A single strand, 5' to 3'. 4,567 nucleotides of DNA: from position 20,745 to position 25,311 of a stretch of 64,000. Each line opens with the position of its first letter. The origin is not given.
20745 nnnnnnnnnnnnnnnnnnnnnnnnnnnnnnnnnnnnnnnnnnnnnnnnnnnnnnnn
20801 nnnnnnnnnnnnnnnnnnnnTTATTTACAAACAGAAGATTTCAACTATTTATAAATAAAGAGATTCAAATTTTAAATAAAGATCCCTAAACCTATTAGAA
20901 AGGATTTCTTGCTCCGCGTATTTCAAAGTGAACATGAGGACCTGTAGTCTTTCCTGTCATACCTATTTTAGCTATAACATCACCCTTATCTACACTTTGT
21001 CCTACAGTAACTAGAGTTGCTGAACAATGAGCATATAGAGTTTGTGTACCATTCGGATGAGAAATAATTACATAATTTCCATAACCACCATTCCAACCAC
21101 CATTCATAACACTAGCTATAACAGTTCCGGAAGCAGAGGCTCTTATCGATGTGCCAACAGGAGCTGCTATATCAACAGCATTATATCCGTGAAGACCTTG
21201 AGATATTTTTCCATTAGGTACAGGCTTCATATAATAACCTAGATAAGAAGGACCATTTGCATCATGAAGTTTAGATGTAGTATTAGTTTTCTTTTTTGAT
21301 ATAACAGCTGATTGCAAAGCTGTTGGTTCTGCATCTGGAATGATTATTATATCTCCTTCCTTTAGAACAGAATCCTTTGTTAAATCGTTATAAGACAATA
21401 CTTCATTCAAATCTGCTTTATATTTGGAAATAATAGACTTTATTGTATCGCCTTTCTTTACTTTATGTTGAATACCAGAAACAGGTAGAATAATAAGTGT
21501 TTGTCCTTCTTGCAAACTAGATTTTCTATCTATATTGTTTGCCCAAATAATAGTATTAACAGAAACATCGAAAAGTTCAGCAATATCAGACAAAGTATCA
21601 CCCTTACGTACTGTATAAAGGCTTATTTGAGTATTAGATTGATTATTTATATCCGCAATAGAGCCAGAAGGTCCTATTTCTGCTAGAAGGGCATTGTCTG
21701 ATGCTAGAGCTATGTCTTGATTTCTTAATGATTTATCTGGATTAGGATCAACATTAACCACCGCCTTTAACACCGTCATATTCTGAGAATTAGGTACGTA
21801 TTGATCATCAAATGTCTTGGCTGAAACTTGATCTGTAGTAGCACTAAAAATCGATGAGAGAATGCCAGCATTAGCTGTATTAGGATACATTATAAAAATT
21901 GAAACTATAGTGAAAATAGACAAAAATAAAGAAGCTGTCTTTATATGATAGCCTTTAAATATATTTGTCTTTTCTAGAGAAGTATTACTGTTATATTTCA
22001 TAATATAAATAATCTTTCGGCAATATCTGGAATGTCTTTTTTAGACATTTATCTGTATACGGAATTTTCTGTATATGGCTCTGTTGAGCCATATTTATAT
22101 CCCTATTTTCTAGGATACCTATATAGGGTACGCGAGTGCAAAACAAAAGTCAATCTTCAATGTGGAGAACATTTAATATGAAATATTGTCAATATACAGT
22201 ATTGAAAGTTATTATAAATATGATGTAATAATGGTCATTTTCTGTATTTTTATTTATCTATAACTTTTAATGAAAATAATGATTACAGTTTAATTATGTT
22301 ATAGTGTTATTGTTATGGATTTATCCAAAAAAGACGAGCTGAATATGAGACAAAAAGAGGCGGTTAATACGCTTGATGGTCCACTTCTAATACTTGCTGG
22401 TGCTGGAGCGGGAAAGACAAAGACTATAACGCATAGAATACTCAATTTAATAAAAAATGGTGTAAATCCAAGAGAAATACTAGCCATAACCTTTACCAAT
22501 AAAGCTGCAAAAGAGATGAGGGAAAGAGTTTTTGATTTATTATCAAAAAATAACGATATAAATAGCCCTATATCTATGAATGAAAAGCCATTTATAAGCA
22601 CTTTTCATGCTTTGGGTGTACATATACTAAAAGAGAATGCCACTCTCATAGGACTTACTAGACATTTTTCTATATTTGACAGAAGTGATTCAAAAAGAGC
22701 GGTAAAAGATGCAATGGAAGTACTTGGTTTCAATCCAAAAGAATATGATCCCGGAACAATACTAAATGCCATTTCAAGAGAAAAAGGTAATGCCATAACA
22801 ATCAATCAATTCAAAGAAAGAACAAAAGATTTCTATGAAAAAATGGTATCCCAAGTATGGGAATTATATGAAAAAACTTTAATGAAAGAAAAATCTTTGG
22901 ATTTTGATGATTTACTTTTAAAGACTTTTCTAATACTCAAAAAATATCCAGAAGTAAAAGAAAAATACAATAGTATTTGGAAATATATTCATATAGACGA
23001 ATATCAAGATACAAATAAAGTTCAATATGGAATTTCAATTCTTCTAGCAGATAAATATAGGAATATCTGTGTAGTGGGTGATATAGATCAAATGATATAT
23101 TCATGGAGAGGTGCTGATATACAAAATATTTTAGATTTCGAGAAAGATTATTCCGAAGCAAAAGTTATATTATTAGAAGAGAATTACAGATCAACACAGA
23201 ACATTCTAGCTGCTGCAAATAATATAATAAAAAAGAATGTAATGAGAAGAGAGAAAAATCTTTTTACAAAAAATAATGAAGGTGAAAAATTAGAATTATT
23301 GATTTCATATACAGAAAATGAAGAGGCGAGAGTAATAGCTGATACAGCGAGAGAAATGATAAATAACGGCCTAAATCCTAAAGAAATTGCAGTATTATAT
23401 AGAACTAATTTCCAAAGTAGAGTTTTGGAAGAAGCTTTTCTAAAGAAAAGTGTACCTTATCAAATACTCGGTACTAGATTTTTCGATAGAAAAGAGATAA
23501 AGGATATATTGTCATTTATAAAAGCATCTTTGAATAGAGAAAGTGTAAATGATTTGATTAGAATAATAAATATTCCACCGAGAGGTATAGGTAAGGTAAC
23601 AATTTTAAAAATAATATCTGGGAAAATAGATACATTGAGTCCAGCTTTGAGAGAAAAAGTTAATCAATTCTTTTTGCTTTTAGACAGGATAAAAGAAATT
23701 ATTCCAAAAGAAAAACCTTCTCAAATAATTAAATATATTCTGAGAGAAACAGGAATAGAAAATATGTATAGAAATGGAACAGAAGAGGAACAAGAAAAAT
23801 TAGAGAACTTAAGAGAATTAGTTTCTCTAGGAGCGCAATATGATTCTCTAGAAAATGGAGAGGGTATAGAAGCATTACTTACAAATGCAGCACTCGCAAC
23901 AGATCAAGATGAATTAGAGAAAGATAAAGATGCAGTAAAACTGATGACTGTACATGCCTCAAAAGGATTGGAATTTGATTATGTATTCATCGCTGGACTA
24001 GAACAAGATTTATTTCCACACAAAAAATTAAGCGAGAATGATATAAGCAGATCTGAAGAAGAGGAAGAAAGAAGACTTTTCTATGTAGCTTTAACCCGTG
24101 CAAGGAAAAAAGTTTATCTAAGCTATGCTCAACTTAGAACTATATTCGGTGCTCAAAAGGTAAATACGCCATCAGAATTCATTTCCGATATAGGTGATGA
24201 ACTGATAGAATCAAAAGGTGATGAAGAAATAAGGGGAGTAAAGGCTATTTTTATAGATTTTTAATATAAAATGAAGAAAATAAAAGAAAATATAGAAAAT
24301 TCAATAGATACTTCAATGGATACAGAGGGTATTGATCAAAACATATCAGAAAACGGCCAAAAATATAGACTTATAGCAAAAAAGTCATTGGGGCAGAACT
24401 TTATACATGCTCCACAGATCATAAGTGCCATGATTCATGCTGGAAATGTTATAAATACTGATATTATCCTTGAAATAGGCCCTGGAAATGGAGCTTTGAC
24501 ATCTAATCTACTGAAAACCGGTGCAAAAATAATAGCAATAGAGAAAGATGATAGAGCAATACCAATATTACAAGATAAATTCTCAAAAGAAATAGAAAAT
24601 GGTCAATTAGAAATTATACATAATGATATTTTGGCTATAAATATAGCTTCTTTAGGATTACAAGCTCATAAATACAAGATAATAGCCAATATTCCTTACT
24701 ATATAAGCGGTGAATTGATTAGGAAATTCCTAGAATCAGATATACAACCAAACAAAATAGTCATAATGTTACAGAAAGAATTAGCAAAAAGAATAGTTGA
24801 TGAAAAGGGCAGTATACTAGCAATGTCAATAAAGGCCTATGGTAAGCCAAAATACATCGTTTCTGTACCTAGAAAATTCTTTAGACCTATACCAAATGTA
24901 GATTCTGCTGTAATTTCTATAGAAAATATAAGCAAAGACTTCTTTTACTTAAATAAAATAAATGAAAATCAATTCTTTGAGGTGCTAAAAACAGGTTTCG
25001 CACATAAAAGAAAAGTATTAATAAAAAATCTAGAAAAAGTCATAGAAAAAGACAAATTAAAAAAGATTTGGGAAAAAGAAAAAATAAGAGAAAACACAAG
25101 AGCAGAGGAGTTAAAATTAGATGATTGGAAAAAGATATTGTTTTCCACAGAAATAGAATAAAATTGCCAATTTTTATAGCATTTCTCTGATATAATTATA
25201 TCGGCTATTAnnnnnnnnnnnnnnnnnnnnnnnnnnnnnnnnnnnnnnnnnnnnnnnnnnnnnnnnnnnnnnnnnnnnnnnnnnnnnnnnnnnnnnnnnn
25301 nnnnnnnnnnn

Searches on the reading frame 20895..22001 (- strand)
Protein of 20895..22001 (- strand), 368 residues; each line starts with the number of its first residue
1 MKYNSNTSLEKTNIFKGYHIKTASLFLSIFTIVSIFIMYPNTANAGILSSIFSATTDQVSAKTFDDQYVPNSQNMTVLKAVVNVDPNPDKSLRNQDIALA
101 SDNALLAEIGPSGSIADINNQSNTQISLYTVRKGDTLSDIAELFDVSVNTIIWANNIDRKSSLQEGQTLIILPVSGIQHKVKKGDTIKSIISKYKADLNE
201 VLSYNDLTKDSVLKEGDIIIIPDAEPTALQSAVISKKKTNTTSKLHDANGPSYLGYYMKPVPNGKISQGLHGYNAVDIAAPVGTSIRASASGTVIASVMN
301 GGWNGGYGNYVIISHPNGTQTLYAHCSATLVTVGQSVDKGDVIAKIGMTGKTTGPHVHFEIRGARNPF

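Call 72: search_protein_families(library=pfam, proteins=[window:20895-22001:-], max_evalue=0.00001)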
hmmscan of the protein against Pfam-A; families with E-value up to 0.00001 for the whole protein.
window:20895-22001:- (368 aa): 4 families
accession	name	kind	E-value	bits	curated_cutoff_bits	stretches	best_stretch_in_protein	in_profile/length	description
PF01551.29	Peptidase_M23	-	6.2e-30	103.7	28.7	1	274-366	4-92/96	Peptidase family M23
PF01476.26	LysM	-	1.2e-21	76.8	20.9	2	129-171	1-42/43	LysM domain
PF23473.1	LysM3_LYK4_5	-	1.7e-10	41.2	29.3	0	129-160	5-36/48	LYK4/5 LysM3 domain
PF23446.1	LysM1_NFP_LYK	-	1e-06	30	36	0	135-174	16-55/60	NFP/LYK LysM1 domain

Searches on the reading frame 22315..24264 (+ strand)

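Call 72: search_protein_families(library=pfam, proteins=[window:22315-24264:+], max_evalue=0.00001)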
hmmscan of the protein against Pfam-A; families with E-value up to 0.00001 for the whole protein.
window:22315-24264:+ (649 aa): 6 families
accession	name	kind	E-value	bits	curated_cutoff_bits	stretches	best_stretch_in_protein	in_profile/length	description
PF00580.27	UvrD-helicase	-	2.1e-83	280.5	23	1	9-279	1-270/271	UvrD/REP helicase N-terminal domain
PF13361.12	UvrD_C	-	8.1e-70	236.4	25.6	1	285-606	1-349/350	UvrD-like helicase C-terminal domain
PF13245.12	AAA_19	-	1e-21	77.9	25.1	1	13-263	1-132/134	AAA domain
PF13538.12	UvrD_C_2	-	1.9e-12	47.3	27.4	1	543-602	4-51/52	UvrD-like helicase C-terminal domain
PF13087.12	AAA_12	-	2.2e-08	34.3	27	0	535-601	133-189/195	AAA domain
PF01443.25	Viral_helicase1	-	3.4e-08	34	21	0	524-601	161-225/228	Viral superfamily 1 RNA helicase core domain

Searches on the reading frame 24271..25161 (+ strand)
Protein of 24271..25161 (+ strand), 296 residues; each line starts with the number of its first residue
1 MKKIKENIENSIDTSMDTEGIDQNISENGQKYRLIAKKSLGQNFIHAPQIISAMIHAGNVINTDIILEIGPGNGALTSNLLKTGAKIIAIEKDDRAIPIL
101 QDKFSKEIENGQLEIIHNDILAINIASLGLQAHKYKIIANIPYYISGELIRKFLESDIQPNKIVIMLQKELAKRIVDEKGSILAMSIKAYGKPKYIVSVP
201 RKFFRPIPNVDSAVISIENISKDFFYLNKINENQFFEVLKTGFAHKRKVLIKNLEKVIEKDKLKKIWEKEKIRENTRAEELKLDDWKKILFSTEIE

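Call 72: search_protein_families(library=pfam, proteins=[window:24271-25161:+], max_evalue=0.00001)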
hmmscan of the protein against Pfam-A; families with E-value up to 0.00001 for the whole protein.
window:24271-25161:+ (296 aa): 1 family
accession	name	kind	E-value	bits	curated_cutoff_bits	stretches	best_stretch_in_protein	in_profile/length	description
PF00398.26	RrnaAD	-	1.9e-48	165.3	24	1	36-289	4-257/263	Ribosomal RNA adenine dimethylase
